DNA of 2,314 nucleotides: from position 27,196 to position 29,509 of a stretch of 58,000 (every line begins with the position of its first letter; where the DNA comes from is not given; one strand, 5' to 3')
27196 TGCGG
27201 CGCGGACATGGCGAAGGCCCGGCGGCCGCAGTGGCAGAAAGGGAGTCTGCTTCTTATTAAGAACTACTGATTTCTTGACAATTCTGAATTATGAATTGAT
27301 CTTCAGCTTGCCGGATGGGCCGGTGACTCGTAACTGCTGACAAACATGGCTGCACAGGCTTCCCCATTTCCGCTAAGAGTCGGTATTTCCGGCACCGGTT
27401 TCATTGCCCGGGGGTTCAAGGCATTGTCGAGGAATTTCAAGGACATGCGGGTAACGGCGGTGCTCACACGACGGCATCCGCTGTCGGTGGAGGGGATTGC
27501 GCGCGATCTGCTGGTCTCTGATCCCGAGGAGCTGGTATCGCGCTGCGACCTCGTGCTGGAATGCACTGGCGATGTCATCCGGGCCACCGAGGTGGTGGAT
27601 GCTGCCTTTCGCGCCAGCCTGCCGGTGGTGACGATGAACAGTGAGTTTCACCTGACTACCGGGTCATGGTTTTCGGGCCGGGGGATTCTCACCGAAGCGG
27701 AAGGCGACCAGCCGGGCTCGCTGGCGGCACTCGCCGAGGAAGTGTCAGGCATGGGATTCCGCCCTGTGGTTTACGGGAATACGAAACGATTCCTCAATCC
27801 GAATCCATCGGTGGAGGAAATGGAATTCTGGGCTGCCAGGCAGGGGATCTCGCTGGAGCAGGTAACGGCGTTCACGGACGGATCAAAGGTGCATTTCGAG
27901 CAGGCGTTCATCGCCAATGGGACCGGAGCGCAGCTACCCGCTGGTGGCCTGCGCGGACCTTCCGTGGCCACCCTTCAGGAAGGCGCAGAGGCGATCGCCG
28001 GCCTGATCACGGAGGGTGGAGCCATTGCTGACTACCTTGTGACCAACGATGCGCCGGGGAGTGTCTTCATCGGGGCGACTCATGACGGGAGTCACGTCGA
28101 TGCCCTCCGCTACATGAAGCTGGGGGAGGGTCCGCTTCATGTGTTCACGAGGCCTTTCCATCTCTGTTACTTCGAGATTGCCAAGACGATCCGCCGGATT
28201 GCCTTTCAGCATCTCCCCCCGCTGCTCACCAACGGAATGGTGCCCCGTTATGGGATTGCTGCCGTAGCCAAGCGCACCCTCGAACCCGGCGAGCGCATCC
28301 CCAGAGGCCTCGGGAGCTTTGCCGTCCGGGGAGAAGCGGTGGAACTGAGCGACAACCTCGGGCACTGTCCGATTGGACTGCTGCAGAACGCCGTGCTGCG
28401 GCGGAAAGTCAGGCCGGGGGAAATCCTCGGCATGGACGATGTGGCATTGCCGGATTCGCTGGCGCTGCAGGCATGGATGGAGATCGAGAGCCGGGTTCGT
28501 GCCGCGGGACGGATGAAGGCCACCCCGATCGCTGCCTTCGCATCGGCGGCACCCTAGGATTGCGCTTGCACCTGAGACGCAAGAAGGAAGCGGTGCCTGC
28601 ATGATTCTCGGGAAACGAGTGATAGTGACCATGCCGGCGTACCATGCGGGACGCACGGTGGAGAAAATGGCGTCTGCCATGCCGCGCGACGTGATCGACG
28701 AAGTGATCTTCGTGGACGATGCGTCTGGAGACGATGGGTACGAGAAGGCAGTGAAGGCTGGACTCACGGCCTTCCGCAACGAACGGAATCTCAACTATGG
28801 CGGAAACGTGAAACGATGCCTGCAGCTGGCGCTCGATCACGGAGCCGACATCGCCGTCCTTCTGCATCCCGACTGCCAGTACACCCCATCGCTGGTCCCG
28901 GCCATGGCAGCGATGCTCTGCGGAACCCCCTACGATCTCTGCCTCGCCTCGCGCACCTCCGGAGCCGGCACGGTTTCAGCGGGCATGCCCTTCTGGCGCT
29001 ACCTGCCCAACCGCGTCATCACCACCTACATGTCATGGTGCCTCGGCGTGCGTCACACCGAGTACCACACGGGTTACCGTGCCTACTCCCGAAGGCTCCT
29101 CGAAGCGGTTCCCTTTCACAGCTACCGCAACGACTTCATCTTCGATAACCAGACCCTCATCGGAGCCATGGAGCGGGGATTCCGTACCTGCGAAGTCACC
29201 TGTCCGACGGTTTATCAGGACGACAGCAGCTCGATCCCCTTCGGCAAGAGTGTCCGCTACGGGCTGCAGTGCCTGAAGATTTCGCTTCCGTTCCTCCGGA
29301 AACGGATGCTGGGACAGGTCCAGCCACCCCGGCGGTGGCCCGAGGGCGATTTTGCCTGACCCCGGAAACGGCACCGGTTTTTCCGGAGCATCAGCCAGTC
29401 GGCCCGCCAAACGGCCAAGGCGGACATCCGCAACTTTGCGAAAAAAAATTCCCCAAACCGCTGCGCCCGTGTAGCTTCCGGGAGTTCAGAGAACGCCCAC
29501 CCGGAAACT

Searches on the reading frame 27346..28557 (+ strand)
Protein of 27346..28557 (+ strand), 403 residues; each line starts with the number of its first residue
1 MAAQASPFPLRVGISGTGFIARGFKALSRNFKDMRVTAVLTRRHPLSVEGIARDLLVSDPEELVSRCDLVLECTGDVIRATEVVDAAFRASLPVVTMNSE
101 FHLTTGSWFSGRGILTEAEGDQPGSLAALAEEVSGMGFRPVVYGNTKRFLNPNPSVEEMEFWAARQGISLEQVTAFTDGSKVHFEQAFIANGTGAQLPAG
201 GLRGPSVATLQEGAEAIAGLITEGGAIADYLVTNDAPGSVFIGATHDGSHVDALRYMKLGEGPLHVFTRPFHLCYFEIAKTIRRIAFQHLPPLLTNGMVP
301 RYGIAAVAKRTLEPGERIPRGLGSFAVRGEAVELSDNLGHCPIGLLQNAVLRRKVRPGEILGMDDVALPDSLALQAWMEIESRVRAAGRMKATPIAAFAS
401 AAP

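Call 77: search_protein_families(library=pfam, proteins=[window:27346-28557:+], max_evalue=0.00001)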
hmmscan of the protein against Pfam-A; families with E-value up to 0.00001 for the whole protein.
window:27346-28557:+ (403 aa): 1 family
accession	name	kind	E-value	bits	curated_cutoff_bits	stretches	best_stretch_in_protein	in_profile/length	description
PF21135.2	DRL_cat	-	2.2e-30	106.3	27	1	120-278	1-164/164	Oxidoreductase DRL, catalytic domain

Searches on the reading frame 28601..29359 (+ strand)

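Call 77: search_protein_families(library=pfam, proteins=[window:28601-29359:+], max_evalue=0.00001)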
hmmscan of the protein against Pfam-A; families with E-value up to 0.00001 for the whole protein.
window:28601-29359:+ (252 aa): 1 family
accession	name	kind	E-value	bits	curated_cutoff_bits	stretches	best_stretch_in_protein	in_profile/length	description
PF00535.33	Glycos_transf_2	-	1.1e-10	42.2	23.3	1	24-168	21-165/168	Glycosyl transferase family 2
